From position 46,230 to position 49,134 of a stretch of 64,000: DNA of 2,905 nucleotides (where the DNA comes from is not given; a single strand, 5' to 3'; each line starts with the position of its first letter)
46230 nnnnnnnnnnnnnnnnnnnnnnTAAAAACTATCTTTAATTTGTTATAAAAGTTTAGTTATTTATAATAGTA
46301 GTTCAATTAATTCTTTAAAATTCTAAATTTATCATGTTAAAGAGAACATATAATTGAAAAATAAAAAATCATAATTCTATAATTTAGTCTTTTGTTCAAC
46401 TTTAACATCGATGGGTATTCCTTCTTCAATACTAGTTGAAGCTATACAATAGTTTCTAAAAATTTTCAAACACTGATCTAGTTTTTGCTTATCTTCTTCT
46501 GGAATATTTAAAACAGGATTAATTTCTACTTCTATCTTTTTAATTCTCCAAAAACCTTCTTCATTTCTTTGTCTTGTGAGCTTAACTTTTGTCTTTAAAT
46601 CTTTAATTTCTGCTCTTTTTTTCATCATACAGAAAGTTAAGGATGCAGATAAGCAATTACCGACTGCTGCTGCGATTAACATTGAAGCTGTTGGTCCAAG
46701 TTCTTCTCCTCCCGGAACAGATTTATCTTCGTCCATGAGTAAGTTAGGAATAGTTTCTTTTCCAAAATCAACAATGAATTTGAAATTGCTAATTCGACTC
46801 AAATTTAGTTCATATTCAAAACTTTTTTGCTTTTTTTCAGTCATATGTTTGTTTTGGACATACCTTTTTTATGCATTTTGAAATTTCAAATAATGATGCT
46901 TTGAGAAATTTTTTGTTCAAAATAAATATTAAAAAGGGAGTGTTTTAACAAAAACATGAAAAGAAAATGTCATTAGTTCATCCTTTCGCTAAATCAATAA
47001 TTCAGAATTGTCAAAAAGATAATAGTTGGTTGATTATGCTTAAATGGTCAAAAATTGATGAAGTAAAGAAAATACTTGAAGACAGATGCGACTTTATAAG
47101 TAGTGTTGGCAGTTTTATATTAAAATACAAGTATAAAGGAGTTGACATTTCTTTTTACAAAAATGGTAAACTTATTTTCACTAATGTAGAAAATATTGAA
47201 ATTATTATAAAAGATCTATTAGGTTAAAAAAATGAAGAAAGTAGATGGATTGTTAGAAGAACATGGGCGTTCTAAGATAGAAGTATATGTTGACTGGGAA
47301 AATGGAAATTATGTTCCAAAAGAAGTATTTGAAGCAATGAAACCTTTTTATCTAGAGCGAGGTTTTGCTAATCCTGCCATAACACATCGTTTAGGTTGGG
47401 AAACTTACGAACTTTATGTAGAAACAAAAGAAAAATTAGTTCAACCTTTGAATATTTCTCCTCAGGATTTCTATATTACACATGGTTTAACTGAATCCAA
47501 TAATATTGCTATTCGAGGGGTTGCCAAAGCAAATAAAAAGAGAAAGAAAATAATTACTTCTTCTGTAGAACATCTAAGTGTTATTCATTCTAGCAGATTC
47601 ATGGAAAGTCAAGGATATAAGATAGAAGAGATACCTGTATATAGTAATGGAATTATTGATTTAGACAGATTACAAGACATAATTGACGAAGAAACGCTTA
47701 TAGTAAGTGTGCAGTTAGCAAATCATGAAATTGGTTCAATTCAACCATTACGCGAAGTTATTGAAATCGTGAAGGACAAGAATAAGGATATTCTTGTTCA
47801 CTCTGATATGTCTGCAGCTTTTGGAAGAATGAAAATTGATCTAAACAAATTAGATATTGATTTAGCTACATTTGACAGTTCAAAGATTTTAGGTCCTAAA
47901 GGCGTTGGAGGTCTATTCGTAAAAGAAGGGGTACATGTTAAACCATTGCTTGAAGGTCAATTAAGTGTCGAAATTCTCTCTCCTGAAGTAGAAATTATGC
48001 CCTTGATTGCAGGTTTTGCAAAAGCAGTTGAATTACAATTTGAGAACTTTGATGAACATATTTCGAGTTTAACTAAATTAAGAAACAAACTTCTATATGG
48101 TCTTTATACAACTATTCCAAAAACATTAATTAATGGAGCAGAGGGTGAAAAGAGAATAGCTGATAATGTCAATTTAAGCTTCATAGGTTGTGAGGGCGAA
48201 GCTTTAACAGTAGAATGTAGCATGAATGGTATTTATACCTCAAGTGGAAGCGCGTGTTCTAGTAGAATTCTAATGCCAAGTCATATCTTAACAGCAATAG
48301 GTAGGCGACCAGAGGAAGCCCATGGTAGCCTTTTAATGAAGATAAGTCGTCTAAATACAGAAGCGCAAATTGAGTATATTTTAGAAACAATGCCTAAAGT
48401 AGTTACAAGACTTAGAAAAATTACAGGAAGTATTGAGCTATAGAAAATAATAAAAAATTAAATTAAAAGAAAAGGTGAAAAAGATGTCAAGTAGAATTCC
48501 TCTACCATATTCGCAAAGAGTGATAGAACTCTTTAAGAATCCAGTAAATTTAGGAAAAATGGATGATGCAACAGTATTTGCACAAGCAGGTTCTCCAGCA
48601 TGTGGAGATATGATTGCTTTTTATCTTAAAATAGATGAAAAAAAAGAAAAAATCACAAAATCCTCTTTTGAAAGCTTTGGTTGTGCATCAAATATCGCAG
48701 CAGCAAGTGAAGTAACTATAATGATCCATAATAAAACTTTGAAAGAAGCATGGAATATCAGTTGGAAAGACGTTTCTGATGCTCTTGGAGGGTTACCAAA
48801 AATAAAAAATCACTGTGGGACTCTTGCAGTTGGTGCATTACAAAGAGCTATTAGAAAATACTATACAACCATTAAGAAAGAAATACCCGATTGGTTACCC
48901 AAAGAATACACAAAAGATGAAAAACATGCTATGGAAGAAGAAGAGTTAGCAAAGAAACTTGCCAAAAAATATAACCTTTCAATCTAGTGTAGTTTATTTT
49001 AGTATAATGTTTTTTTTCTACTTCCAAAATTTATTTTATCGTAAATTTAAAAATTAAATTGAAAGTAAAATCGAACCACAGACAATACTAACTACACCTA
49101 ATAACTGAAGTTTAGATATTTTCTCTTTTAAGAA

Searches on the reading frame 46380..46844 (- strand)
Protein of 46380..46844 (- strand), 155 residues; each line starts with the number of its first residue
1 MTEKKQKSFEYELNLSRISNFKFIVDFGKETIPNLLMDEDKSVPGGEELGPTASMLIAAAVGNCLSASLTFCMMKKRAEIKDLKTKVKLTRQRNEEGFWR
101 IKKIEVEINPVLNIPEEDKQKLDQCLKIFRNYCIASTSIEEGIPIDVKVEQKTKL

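Call 65: search_protein_families(library=pfam, proteins=[window:46380-46844:-], max_evalue=0.0001)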
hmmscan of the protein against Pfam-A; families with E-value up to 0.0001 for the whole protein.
window:46380-46844:- (155 aa): 1 family
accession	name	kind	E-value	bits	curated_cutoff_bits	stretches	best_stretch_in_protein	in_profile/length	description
PF02566.24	OsmC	-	5e-13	49.8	27.5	1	46-148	1-100/100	OsmC-like protein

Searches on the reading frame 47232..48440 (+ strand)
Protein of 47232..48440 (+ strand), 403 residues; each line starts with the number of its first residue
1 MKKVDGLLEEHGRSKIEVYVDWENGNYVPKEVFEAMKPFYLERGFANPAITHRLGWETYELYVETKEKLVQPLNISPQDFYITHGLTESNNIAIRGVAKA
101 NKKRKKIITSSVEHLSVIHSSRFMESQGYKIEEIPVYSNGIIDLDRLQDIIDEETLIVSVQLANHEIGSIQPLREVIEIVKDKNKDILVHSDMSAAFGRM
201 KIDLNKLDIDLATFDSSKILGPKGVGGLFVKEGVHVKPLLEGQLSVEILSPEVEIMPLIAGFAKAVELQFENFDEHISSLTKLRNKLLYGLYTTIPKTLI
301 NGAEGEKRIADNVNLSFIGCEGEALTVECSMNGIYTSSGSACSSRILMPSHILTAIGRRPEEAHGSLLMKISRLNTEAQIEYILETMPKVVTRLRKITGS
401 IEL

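Call 7: search_protein_families(library=pfam, proteins=[window:47232-48440:+], max_evalue=0.1)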
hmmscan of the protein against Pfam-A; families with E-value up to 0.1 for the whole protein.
window:47232-48440:+ (403 aa): 3 families
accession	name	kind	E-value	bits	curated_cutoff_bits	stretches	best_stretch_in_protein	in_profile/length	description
PF00266.25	Aminotran_5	-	1.4e-48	166.2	21.5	1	20-365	3-353/371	Aminotransferase class-V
PF01212.27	Beta_elim_lyase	-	0.018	14.8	27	1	87-192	57-168/288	Beta-eliminating lyase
PF06838.17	Met_gamma_lyase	-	0.025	13.6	24.2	1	128-193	129-198/405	Methionine gamma-lyase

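Call 66: search_protein_families(library=ncbifam, proteins=[window:47232-48440:+], max_evalue=1e-10)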
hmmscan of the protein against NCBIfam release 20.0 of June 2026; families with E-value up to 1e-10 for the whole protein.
window:47232-48440:+ (403 aa): 15 families
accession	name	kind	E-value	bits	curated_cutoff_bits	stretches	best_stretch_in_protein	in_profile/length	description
TIGR03402.1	FeS_nifS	equivalog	2.1e-101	339.5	530.75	1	18-398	1-377/379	cysteine desulfurase NifS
TIGR02006.1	IscS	equivalog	1.3e-81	274.7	643.2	1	15-398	2-382/402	IscS subfamily cysteine desulfurase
NF010611.0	PRK14012.1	equivalog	8.5e-81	271.9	548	1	15-398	4-386/406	IscS subfamily cysteine desulfurase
TIGR03403.1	nifS_epsilon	equivalog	3.9e-74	249.8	587.7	1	18-399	1-381/382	NifS family cysteine desulfurase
TIGR03235.1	DNA_S_dndA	equivalog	1.9e-68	231.4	480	1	19-367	1-349/353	cysteine desulfurase DndA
NF002806.0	PRK02948.1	subfamily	6.1e-63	213.1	304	1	18-393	2-374/381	IscS subfamily cysteine desulfurase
TIGR01979.1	sufS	subfamily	5.5e-30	104.5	475.1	1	8-234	10-237/403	SufS family cysteine desulfurase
TIGR01977.1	am_tr_V_EF2568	hypoth_equivalog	8.7e-30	104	377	1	29-242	13-224/376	cysteine desulfurase family protein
NF041166.1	f2_encap_cargo1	exception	1.5e-20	73.8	800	1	15-234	244-464/623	family 2A encapsulin nanocompartment cargo protein cysteine desulfurase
NF006791.0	PRK09295.1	equivalog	1.6e-19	70.3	661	1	16-234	23-242/406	cysteine desulfurase SufS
NF008126.0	PRK10874.1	equivalog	9.6e-17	61.2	607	1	17-232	20-236/401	cysteine desulfurase CsdA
TIGR03392.1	FeS_syn_CsdA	equivalog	2.9e-16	59.7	493.6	1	16-232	16-233/398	cysteine desulfurase CsdA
NF040779.1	Sec_lyase_SclA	exception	5.3e-16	58.5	525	1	57-242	40-225/378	selenocysteine lyase SclA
TIGR01976.1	am_tr_V_VC1184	hypoth_equivalog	7.6e-16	58.4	352.35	1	17-233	19-234/401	cysteine desulfurase-like protein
TIGR03812.1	tyr_de_CO2_Arch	equivalog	6.5e-11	41.7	299.4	1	67-215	66-212/375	tyrosine decarboxylase MfnA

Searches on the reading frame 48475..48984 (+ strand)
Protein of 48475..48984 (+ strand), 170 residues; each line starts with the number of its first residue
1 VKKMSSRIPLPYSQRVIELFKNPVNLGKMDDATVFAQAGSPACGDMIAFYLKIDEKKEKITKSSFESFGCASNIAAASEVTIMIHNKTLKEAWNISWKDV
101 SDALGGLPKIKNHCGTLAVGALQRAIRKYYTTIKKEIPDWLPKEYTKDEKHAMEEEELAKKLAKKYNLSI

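Call 7: search_protein_families(library=pfam, proteins=[window:48475-48984:+], max_evalue=0.1)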
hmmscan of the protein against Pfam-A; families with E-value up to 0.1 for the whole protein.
window:48475-48984:+ (170 aa): 2 families
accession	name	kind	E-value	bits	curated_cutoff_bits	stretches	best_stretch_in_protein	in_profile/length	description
PF01592.21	NifU_N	-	1.4e-36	125.9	22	1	12-133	2-124/127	NifU-like N terminal domain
PF14475.11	Mso1_Sec1_bdg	-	0.0051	16.8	29.1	1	124-141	23-40/40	Sec1-binding region of Mso1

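Call 12: find_encoding_contigs(protein=window:48475-48984:+, flank=3000, max_places=4)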
Protein window:48475-48984:+ (170 aa): no gene with exactly this product is on record in the collection.

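Call 19: find_homologous_proteins(query=window:48475-48984:+)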
Query window:48475-48984:+ (170 aa): 2841 proteins with E <= 0.001 among 2932 candidates; the best 120 are listed.
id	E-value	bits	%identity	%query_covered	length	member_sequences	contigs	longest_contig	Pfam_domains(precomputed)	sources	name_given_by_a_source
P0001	1.6e-99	348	93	98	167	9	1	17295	PF01592.22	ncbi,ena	ncbi:MAG: iron-sulfur cluster assembly scaffold protein [Candidatus Heimdallarchaeaceae archaeon]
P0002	1.5e-88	313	84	97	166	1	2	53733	PF01592.22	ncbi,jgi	ncbi:MAG: iron-sulfur cluster assembly scaffold protein [Candidatus Heimdallarchaeaceae archaeon]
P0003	4.2e-81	288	78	97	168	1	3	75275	PF01592.22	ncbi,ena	ncbi:MAG: iron-sulfur cluster assembly scaffold protein [Candidatus Heimdallarchaeaceae archaeon]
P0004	6.1e-81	288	78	97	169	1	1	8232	PF01592.22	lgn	-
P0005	2.4e-78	280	75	97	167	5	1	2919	PF01592.22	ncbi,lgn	-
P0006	6.3e-78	278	73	97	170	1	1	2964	PF01592.22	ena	-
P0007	4.6e-77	275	75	97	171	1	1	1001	PF01592.22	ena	-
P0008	7.9e-77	275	73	97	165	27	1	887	PF01592.22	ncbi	-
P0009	8.6e-77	274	73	98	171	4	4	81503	PF01592.22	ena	-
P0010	1.2e-76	274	75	97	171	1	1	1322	PF01592.22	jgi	jgi:nitrogen fixation NifU-like protein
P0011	2.5e-76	273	73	97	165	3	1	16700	PF01592.22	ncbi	-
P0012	3.0e-76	273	72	98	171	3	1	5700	PF01592.22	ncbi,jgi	ncbi:MAG: iron-sulfur cluster assembly scaffold protein [Candidatus Heimdallarchaeota archaeon]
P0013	3.4e-76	272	72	98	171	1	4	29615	PF01592.22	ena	-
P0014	6.1e-76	272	75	97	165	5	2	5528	PF01592.22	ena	-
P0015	1.2e-75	271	73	97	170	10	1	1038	PF01592.22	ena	-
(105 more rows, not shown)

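Call 24: search_solved_structures(query=window:48475-48984:+, show_alignments=3)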
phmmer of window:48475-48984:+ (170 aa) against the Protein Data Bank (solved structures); distinct sequences matched with E-value up to 0.001: 32.
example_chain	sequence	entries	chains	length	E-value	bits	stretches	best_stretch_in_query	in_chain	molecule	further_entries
4eb5_C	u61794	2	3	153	2.7e-29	105.3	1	12-155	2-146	NifU protein (NifU-1)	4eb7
7c8m_A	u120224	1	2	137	6.9e-28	100.8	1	11-136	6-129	Nitrogen-fixing NifU domain protein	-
9wfy_D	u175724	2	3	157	3.4e-27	98.5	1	11-151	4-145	Iron-sulfur cluster assembly scaffold protein IscU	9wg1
9wcv_A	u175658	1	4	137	9.2e-27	97.1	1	11-136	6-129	Nitrogen-fixing NifU domain protein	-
7c8n_A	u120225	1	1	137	1.8e-26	96.2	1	11-136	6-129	Nitrogen-fixing NifU domain protein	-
7cnv_A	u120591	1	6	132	2.4e-26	95.7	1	11-135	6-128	Nitrogen-fixing NifU domain protein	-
2z7e_A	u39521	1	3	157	4.6e-26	94.8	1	11-151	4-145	NifU-like protein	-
7c8o_A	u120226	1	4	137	2.4e-25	92.5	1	11-136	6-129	Nitrogen-fixing NifU domain protein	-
6w1d_D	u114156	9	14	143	1.4e-19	73.7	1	11-130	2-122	Iron-sulfur cluster assembly enzyme ISCU, mitochondrial | Iron-sulfur cluster assembly enzyme ISCU | Isoform 1 of Iron-sulfur cluster assembly enzyme ISCU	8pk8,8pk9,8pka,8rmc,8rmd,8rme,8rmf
6uxe_D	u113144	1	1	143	1.4e-19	73.7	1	11-130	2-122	Iron-sulfur cluster assembly enzyme ISCU, mitochondrial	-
8tvt_D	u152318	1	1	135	1.4e-19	73.7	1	11-130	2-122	Iron-sulfur cluster assembly enzyme ISCU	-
6nzu_D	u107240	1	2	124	3.3e-19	72.5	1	12-129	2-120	Iron-sulfur cluster assembly enzyme ISCU, mitochondrial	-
5wlw_D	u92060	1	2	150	3.7e-19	72.4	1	11-130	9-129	Iron-sulfur cluster assembly enzyme ISCU, mitochondrial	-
5wkp_D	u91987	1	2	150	4e-19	72.3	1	11-130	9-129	Iron-sulfur cluster assembly enzyme ISCU, mitochondrial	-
6wi2_D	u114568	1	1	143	5.4e-19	71.8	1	13-130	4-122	Iron-sulfur cluster assembly enzyme ISCU, mitochondrial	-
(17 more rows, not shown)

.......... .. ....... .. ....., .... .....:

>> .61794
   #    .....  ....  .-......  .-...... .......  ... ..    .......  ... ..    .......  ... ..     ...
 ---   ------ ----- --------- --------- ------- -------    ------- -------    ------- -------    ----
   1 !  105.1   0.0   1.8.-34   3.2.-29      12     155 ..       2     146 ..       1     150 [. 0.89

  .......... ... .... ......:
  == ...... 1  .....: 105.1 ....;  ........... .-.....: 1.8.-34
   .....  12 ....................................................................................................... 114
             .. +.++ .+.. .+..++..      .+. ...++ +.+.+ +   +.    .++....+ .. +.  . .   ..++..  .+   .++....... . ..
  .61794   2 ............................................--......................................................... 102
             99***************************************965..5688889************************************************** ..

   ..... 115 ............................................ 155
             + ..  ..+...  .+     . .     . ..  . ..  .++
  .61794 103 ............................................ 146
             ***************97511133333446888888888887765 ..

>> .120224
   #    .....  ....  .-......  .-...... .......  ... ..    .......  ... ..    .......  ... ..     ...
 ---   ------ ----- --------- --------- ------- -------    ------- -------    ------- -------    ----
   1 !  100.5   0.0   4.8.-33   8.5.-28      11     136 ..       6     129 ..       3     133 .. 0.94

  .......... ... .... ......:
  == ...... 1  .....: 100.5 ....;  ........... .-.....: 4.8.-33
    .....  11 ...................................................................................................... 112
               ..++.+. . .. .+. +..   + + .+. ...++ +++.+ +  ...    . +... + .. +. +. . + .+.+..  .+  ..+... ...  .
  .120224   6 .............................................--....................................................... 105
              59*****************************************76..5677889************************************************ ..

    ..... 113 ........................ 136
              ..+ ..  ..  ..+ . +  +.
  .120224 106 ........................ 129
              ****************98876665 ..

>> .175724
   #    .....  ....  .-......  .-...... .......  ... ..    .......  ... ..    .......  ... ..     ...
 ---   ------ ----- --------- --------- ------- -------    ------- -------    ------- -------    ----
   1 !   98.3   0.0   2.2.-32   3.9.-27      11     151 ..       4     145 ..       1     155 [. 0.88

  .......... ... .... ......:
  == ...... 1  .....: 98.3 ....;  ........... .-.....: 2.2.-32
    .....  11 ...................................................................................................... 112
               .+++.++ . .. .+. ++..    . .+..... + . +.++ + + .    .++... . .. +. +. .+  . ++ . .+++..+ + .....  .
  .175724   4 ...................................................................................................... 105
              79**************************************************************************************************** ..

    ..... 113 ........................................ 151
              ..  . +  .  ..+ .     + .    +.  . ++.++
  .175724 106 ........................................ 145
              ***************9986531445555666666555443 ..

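Call 66: search_protein_families(library=ncbifam, proteins=[window:48475-48984:+], max_evalue=1e-10)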
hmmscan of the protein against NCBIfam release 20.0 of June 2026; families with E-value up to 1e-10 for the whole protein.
window:48475-48984:+ (170 aa): 4 families
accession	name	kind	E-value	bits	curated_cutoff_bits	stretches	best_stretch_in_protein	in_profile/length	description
TIGR03419.1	NifU_clost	equivalog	8.3e-35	119.8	187.9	1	12-131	1-118/121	Fe-S cluster assembly scaffold protein NifU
TIGR02000.1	NifU_proper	equivalog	1.2e-30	106.9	273.3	1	12-130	4-122/290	Fe-S cluster assembly protein NifU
TIGR01999.1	iscU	equivalog_domain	7.4e-26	90.7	192.4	1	12-130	1-120/124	Fe-S cluster assembly scaffold IscU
TIGR01994.1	SUF_scaf_2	equivalog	2.6e-12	46.9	92.5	1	12-96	5-87/137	Fe-S cluster assembly sulfur transfer protein SufU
